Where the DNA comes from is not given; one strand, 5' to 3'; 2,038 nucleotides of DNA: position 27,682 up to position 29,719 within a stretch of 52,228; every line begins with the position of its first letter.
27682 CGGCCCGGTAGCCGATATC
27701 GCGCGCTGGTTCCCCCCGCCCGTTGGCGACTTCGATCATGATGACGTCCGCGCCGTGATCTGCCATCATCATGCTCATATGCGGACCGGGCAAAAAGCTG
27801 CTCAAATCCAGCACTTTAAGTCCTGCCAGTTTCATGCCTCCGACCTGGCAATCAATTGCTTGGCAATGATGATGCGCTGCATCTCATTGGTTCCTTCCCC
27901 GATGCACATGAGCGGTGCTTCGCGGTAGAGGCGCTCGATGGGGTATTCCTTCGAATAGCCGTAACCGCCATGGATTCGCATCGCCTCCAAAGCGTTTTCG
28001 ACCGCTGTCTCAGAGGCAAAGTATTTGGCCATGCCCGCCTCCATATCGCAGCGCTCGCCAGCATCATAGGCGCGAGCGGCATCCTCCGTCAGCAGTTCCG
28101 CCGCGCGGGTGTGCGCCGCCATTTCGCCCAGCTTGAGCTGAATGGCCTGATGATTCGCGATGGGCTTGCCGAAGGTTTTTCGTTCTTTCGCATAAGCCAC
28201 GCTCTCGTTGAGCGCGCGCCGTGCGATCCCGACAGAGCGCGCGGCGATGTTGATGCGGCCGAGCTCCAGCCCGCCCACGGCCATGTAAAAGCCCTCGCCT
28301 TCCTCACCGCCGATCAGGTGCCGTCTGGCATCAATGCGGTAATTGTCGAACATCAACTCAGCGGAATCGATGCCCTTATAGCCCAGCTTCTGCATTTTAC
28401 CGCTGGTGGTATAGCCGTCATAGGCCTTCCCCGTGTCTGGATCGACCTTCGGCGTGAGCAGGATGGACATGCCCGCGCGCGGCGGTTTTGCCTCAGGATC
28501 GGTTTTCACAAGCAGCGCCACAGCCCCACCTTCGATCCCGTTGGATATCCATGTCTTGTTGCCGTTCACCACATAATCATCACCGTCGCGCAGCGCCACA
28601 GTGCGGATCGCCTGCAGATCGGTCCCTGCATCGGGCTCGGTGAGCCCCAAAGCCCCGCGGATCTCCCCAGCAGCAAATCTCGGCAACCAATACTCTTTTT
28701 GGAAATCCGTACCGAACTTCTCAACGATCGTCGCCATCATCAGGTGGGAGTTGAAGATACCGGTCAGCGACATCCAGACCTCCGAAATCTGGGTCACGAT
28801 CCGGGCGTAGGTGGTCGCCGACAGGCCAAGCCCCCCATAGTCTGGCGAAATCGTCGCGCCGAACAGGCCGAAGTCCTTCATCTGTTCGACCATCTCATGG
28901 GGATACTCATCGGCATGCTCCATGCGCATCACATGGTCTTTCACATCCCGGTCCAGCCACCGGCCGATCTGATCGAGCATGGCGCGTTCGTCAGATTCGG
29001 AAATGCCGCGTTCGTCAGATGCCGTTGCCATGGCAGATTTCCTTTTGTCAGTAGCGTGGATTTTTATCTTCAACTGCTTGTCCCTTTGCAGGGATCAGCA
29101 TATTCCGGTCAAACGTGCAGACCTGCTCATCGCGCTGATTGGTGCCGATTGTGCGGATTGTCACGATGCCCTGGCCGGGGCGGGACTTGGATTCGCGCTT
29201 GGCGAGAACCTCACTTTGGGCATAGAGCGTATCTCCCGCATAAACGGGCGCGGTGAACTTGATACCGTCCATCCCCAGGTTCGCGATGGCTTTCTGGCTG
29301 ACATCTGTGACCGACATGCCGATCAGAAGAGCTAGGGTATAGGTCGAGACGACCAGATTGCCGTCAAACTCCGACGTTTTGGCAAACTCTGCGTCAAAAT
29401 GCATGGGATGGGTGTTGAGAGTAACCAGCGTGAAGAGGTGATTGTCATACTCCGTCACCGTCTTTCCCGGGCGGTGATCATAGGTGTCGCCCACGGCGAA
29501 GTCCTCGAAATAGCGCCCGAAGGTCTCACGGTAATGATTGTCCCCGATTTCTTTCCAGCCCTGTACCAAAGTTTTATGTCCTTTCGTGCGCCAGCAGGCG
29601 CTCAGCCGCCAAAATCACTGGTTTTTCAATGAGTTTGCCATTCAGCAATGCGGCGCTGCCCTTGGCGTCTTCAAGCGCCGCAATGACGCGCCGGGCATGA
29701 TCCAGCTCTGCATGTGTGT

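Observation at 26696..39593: Locus 2: TonB receptor + HyuAB + C45 Ntn-hydrolase + Cys-amidohydrolase + CoA-transferase/ACAD/MaoC/CitE operon with divergent GntR - best candidate for an undescribed cyclic-amide catabolic system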

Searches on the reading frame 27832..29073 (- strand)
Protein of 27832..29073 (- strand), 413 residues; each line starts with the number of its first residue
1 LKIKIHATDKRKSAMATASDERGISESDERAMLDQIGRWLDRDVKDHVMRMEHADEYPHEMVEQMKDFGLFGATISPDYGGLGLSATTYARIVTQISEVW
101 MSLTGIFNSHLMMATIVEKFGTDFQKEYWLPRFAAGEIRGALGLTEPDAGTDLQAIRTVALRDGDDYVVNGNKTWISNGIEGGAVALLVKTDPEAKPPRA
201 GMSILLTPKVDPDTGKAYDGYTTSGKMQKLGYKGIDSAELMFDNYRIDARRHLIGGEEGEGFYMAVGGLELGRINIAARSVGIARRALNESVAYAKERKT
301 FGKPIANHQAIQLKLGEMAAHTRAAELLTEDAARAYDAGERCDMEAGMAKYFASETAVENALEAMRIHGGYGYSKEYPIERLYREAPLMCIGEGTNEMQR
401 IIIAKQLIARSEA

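Call 3: search_protein_families(library=pfam, proteins=[window:27832-29073:-])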
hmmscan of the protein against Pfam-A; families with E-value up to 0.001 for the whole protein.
window:27832-29073:- (413 aa): 5 families
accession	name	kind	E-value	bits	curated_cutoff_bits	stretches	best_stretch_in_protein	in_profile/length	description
PF00441.29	Acyl-CoA_dh_1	-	2.2e-51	174.4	22.4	1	259-407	1-149/150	Acyl-CoA dehydrogenase, C-terminal domain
PF02771.21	Acyl-CoA_dh_N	-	1.4e-25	90.3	22.9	1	28-137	3-113/113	Acyl-CoA dehydrogenase, N-terminal domain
PF08028.16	Acyl-CoA_dh_2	-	1.3e-24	87.5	22.7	1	276-391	3-128/134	Acyl-CoA dehydrogenase, C-terminal domain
PF02770.24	Acyl-CoA_dh_M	-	3.4e-18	66.1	33.3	1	141-244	1-96/97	Acyl-CoA dehydrogenase, middle domain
PF22924.1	ACOX_C_alpha1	-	5.2e-05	23.5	27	1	294-406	51-167/169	Acyl-CoA oxidase, C-alpha1 domain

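Call 4: search_protein_families(library=ncbifam, proteins=[window:27832-29073:-])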
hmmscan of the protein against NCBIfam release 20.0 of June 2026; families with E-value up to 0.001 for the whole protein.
window:27832-29073:- (413 aa): 24 families
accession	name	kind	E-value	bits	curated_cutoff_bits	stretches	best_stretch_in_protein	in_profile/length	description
NF042972.1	AcrlCoAredClosAcrC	equivalog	3.1e-93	312.5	640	1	30-408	9-377/378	acryloyl-CoA reductase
NF045552.1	GlutCoADH_Des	equivalog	1.2e-67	228.8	470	1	27-406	6-378/387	glutaryl-CoA dehydrogenase Acd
NF043006.1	CyhCrbnylCoADH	equivalog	2.3e-64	217.7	650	1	27-408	6-376/380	cyclohexane-1-carbonyl-CoA dehydrogenase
NF042439.1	SulpropCoADesulf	equivalog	2.3e-63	214.2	600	1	42-409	10-372/379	3-sulfinopropanoyl-CoA desulfinase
NF058590.1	AcCoDHFadEBacil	equivalog_domain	2.6e-59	201.3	600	1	28-410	23-413/586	acyl-CoA dehydrogenase FadE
NF008997.0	PRK12341.1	equivalog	1.4e-54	185.6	537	1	31-407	11-376/382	acyl-CoA dehydrogenase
NF045652.1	ProlPCPDhRedW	equivalog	3.2e-53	180.9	650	1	28-407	3-373/376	L-prolyl-[peptidyl-carrier protein] dehydrogenase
TIGR03207.1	cyc_hxne_CoA_dh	equivalog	6.3e-49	166.7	575.35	1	27-406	3-370/372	cyclohexanecarboxyl-CoA dehydrogenase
NF053553.1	prodigi_MBC_PigA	equivalog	7.3e-47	160.3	500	1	32-407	12-379/381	prodigiosin MBC biosynthesis dehydrogenase PigA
NF002885.1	PRK03354.1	equivalog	2.2e-39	135.6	540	1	49-408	30-374/378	crotonobetainyl-CoA dehydrogenase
NF007000.1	PRK09463.1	subfamily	6.9e-39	133.8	600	2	27-159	45-178/726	acyl-CoA dehydrogenase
NF052270.1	Staph_DH_FadE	equivalog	4.7e-35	121.1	600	1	28-409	24-395/400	acyl-CoA dehydrogenase FadE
NF009586.0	PRK13026.1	subfamily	3.7e-32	111.5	608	2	28-160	81-214/777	acyl-CoA dehydrogenase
NF038187.1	FadE_coli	exception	2e-26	92.3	1300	2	27-157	120-251/816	acyl-CoA dehydrogenase FadE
NF049984.1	Rv1679_FadE16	equivalog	1.2e-25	90.5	600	1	45-386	13-344/371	Rv1679 family acyl-CoA dehydrogenase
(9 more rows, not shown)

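Call 49: search_solved_structures(query=window:27832-29031:-, max_evalue=1e-40)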
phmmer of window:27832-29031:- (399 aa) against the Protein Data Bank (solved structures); distinct sequences matched with E-value up to 1e-40: 55.
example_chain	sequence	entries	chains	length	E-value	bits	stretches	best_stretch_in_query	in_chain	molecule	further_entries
4iv6_A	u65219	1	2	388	5.8e-119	401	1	14-397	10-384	Acyl-CoA dehydrogenase FadE3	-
5lnx_A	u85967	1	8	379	1.1e-77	265.2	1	25-395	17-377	Acyl-CoA dehydrogenase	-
5ol2_C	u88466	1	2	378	1.7e-73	251.3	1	25-394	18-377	Acyl-CoA dehydrogenase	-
1ws9_A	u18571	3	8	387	1.6e-71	244.8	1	13-394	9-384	acyl-CoA dehydrogenase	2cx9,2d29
6es9_A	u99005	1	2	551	1.9e-71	244.6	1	12-394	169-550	Acyl-CoA dehydrogenase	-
2pg0_A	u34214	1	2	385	6.9e-70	239.5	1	23-393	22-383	Acyl-CoA dehydrogenase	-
4u83_A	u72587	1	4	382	5.7e-68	233.1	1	38-392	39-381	Acyl-CoA dehydrogenase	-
4m9a_A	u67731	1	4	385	1.2e-67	232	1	13-393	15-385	Acyl-CoA dehydrogenase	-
4n5f_A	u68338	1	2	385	1.5e-67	231.7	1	14-393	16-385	Putative acyl-CoA dehydrogenase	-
1ukw_A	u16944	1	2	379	4.3e-66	227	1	13-395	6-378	acyl-CoA dehydrogenase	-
3nf4_A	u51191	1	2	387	3.3e-65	224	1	13-393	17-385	acyl-CoA dehydrogenase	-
8i4p_A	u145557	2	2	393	1.3e-63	218.8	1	17-397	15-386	Acyl-CoA dehydrogenase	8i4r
9w60_A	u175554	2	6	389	1.4e-63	218.7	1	18-393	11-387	Butyryl CoA dehydrogenase apo protein | Butyryl CoA Dehydrogenase with FAD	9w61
7w0j_A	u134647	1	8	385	2.8e-63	217.7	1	17-395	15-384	Acyl-CoA dehydrogenase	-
4l1f_A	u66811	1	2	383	3e-62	214.3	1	14-394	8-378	Acyl-CoA dehydrogenase domain protein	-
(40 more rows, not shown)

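Call 73: search_dna_similar(query=window:27832-29031:-, collection=plasmids, mode=protein, max_evalue=1e-100, max_rows=20)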
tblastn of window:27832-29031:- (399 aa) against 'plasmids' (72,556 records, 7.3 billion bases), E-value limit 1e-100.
Records with a match: 30; places in all: 33; records where one place covers at least 80% of the query: 30.
Best place of each record, by identity: 60-80% 12; <60% 18.
By first word of the organism name: Rhodococcus 9; Azospirillum 7; Streptomyces 5; Caballeronia 2; Aminobacter 1; Tistrella 1; Variovorax 1; Pseudosulfitobacter 1; Mycobacterium 1; Nonomuraea 1; and 1 more.
By predicted mobility (MOB-suite, as given by PLSDB): non-mobilizable 21; mobilizable 7; conjugative 2.
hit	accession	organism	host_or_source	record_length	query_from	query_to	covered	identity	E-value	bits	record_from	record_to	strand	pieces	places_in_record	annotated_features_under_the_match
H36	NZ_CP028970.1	Aminobacter sp. MSH1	Soil,Dichlobenil-treated soil sampled ...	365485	7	399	98%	66.9%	1e-170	536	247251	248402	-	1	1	acyl-CoA dehydrogenase family protein | CoA transferase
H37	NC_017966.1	Tistrella mobilis KA081020-065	-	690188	11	397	97%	67.7%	3e-169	531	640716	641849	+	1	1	acyl-CoA dehydrogenase family protein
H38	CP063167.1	Variovorax paradoxus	-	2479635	8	397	98%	63.2%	5e-161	508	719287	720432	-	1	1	acyl-CoA dehydrogenase family protein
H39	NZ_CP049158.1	Caballeronia sp. SBC1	whole organism,soil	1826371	11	397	97%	63.3%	9e-161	507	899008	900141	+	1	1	none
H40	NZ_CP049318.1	Caballeronia sp. SBC2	whole organism,soil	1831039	11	397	97%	63.3%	9e-161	507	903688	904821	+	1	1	none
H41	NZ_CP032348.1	Azospirillum brasilense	soil sample,Agricultural field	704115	12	394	96%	63.2%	3e-158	499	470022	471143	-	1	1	acyl-CoA dehydrogenase family protein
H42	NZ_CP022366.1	Azospirillum sp. TSH58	single cell,paddy soils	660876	12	394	96%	63.2%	4e-158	499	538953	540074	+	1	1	acyl-CoA dehydrogenase family protein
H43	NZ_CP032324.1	Azospirillum argentinense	soil sample,Agricultural field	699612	11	394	96%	63.0%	1e-157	498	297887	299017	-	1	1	acyl-CoA dehydrogenase family protein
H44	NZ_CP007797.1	Azospirillum argentinense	Triticum aestivum L.,Root,wheat ...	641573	11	394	96%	63.0%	2e-157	498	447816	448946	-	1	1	acyl-CoA dehydrogenase family protein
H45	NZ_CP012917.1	Azospirillum brasilense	Digitaria eriantha,microbe,root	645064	11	394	96%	63.0%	2e-157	498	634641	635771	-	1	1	acyl-CoA dehydrogenase family protein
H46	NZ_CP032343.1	Azospirillum brasilense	soil sample,Agricultural field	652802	11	394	96%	63.0%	2e-157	498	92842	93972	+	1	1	acyl-CoA dehydrogenase family protein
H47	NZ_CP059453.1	Azospirillum brasilense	Prokaryotes,soil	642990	12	394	96%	62.9%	7e-158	499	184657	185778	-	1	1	acyl-CoA dehydrogenase family protein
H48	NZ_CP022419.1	Pseudosulfitobacter pseudonitzschiae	Skeletonema marinoi strain RO5AC,Cell ...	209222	10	399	98%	59.7%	1e-152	484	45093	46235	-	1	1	acyl-CoA dehydrogenase family protein | GntR family transcriptional regulator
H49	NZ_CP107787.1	Streptomyces sp. NBC_00564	-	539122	12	396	96%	51.2%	5e-123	399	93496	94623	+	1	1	acyl-CoA dehydrogenase family protein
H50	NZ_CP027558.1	Rhodococcus rhodochrous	mixed culture,sewage tank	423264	13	396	96%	50.1%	4e-118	385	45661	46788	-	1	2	acyl-CoA dehydrogenase family protein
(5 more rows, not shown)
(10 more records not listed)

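Call 74: get_annotated_region(hit=H36, flank=9000)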
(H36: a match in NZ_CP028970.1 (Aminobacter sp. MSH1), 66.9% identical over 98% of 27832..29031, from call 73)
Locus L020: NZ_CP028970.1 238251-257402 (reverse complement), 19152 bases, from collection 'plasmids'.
description: Aminobacter sp. MSH1 plasmid pUSP2, complete sequence
organism: Aminobacter sp. MSH1 (NCBI taxid 374606)
taxonomy: Bacteria; Pseudomonadota; Alphaproteobacteria; Hyphomicrobiales; Phyllobacteriaceae; Aminobacter; Aminobacter sp. MSH1
host: -; source: Soil,Dichlobenil-treated soil sampled from the courtyard of a former plant nursery located above a ...; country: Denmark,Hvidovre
typing (MOB-suite, as given by PLSDB): conjugative; replicon rep_cluster_346; relaxase MOBP; mating-pair formation MPF_T
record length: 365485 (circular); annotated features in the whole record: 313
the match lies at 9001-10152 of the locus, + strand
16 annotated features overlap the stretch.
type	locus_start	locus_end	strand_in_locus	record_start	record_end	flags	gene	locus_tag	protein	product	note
CDS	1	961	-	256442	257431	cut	-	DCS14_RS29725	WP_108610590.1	tripartite tricarboxylate transporter substrate binding protein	-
CDS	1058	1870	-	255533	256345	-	-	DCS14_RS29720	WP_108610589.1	alpha/beta hydrolase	-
CDS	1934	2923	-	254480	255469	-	-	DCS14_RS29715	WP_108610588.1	tripartite tricarboxylate transporter substrate binding protein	-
CDS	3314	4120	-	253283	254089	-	-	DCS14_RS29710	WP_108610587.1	CoA ester lyase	-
CDS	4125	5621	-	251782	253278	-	-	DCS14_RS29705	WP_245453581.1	aldehyde dehydrogenase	-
CDS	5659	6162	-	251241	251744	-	-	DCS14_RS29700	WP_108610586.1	MaoC family dehydratase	-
CDS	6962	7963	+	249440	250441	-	-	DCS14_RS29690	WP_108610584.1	hydroxymethylglutaryl-CoA lyase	-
CDS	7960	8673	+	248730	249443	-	-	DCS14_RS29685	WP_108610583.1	nitroreductase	-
CDS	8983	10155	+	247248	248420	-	-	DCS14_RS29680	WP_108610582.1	acyl-CoA dehydrogenase family protein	-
CDS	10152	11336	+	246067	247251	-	-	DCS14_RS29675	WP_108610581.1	CoA transferase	-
CDS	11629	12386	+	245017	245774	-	-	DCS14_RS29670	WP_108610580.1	IS5 family transposase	-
CDS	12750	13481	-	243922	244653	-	-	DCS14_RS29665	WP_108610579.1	GntR family transcriptional regulator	-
CDS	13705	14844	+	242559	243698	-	-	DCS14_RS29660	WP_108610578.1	CaiB/BaiF CoA-transferase family protein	-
CDS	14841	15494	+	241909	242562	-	-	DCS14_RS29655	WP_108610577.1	glutathione S-transferase family protein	-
CDS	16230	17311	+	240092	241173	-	-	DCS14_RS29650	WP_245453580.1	IS3 family transposase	-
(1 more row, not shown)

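Call 75: get_annotated_region(hit=H41, flank=9000)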
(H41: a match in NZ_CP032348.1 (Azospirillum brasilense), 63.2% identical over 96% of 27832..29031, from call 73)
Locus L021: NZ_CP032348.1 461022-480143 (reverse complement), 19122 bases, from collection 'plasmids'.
description: Azospirillum brasilense strain MTCC4039 plasmid p4, complete sequence
organism: Azospirillum brasilense (NCBI taxid 192)
taxonomy: Bacteria; Pseudomonadota; Alphaproteobacteria; Rhodospirillales; Azospirillaceae; Azospirillum; Azospirillum brasilense
host: -; source: soil sample,Agricultural field; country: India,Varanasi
typing (MOB-suite, as given by PLSDB): non-mobilizable
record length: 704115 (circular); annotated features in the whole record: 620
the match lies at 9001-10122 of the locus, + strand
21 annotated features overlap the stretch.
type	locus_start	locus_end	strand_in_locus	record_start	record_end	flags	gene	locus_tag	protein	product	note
CDS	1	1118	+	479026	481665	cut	-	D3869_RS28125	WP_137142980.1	tetratricopeptide repeat protein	-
CDS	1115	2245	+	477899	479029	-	-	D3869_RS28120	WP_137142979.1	glycosyltransferase family 9 protein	-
CDS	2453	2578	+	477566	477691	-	-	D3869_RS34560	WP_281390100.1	hypothetical protein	-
CDS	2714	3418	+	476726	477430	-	-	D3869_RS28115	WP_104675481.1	SDR family oxidoreductase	-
CDS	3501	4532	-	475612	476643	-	dctP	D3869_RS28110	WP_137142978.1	TRAP transporter substrate-binding protein DctP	GO:0055085 - transmembrane transport [Evidence IEA]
CDS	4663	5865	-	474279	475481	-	-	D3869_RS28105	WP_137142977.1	MFS transporter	GO:0055085 - transmembrane transport [Evidence IEA]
CDS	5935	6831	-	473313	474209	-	-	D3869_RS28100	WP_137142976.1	CoA ester lyase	-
CDS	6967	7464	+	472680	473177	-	-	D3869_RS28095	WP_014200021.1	MaoC family dehydratase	-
CDS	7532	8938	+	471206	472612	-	-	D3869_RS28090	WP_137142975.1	MmgE/PrpD family protein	-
CDS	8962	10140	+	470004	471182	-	-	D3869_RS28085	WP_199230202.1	acyl-CoA dehydrogenase family protein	-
CDS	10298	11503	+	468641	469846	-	-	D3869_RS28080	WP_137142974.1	CoA transferase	-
CDS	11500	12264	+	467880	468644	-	-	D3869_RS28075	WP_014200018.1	GntR family transcriptional regulator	-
CDS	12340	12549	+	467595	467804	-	-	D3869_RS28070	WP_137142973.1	hypothetical protein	-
CDS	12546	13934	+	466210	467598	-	-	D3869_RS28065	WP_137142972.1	amidase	-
CDS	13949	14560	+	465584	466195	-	-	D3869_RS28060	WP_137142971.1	TRAP transporter small permease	GO:0015740 - C4-dicarboxylate transport [Evidence IEA]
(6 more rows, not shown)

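Call 76: get_annotated_region(hit=H48, flank=9000)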
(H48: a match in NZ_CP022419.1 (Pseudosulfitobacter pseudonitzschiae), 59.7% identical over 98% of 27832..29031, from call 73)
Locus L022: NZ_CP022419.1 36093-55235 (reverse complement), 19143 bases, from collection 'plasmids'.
description: Pseudosulfitobacter pseudonitzschiae strain SMR1 plasmid pSMR1-4, complete sequence
organism: Pseudosulfitobacter pseudonitzschiae (NCBI taxid 1402135)
taxonomy: Bacteria; Pseudomonadota; Alphaproteobacteria; Rhodobacterales; Roseobacteraceae; Pseudosulfitobacter; Pseudosulfitobacter pseudonitzschiae
host: -; source: Skeletonema marinoi strain RO5AC,Cell culture,Top-layer sediments; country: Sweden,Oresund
typing (MOB-suite, as given by PLSDB): conjugative; replicon rep_cluster_611; relaxase MOBP; mating-pair formation MPF_T
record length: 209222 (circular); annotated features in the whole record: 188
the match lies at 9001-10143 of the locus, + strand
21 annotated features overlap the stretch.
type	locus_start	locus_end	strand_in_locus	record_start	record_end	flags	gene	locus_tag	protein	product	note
CDS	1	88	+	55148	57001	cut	-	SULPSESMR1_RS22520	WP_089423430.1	TRAP transporter fused permease subunit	-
CDS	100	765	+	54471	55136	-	-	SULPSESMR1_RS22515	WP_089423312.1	3-oxoacid CoA-transferase subunit A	-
CDS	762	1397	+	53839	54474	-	-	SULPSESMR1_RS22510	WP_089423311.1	3-oxoacid CoA-transferase subunit B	-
CDS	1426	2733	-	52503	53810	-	-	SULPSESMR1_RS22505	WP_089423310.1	TRAP transporter large permease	GO:0008643 - carbohydrate transport [Evidence IEA]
CDS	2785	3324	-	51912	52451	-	-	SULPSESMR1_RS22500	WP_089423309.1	TRAP transporter small permease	GO:0015740 - C4-dicarboxylate transport [Evidence IEA]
CDS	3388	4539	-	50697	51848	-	-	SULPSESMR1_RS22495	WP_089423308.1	C4-dicarboxylate TRAP transporter substrate-binding protein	-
CDS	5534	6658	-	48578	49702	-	-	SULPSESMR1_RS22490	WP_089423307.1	CaiB/BaiF CoA-transferase family protein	-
CDS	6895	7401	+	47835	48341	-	-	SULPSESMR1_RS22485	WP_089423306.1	MaoC family dehydratase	-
CDS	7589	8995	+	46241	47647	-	-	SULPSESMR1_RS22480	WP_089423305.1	MmgE/PrpD family protein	-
CDS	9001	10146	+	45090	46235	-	-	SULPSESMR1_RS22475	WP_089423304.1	acyl-CoA dehydrogenase family protein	-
CDS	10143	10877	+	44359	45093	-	-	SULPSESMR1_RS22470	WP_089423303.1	GntR family transcriptional regulator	-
CDS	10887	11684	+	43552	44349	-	-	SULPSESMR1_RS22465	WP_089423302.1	CoA ester lyase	-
CDS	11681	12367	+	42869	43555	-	-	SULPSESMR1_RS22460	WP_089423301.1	class I SAM-dependent methyltransferase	-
CDS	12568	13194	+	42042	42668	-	-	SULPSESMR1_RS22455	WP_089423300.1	TetR/AcrR family transcriptional regulator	GO:0006355 - regulation of DNA-templated transcription [Evidence IEA]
CDS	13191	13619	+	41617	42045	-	-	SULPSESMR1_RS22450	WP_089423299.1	cobalamin-dependent protein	-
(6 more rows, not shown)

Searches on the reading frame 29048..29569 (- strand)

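Call 3: search_protein_families(library=pfam, proteins=[window:29048-29569:-])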
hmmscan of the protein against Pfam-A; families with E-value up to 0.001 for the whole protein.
window:29048-29569:- (173 aa): 3 families
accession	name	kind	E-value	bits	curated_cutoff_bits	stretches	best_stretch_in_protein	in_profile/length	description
PF19315.5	MC_hydratase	-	1.5e-30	107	26.5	1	17-164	20-169/353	Mesaconyl-CoA hydratase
PF01575.25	MaoC_dehydratas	-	2.6e-24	85.6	27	1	26-138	6-117/123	MaoC like domain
PF13452.11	FAS1_DH_region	-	4.8e-09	36.9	22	1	45-152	21-131/132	FAS1-like, dehydratase domain region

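Call 4: search_protein_families(library=ncbifam, proteins=[window:29048-29569:-])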
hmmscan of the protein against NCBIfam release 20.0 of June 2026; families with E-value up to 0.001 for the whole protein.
window:29048-29569:- (173 aa): 6 families
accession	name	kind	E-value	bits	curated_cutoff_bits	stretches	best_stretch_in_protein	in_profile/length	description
NF038241.1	RipB_Ich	equivalog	1e-65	220.9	340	1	2-169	5-172/175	(R)-specific enoyl-CoA hydratase RipB/Ich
NF041625.1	methfumCoahyd_Halo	equivalog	4.1e-31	108.5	560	1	17-168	22-175/358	2-methylfumaryl-CoA hydratase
TIGR02278.1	PaaN-DH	equivalog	6.1e-13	47.9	562.8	1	16-154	520-657/664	phenylacetic acid degradation bifunctional protein PaaZ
NF006045.0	PRK08190.1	subfamily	8.1e-11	41.4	282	1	19-165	9-147/467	bifunctional enoyl-CoA hydratase/phosphate acetyltransferase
NF040624.1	HadA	equivalog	4.2e-07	30.3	180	1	49-152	24-130/144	(3R)-hydroxyacyl-ACP dehydratase subunit HadA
NF040620.1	fused_HadA_HadB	exception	7.6e-05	22.3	350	1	52-166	27-143/329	fused (3R)-hydroxyacyl-ACP dehydratase subunits HadA/HadB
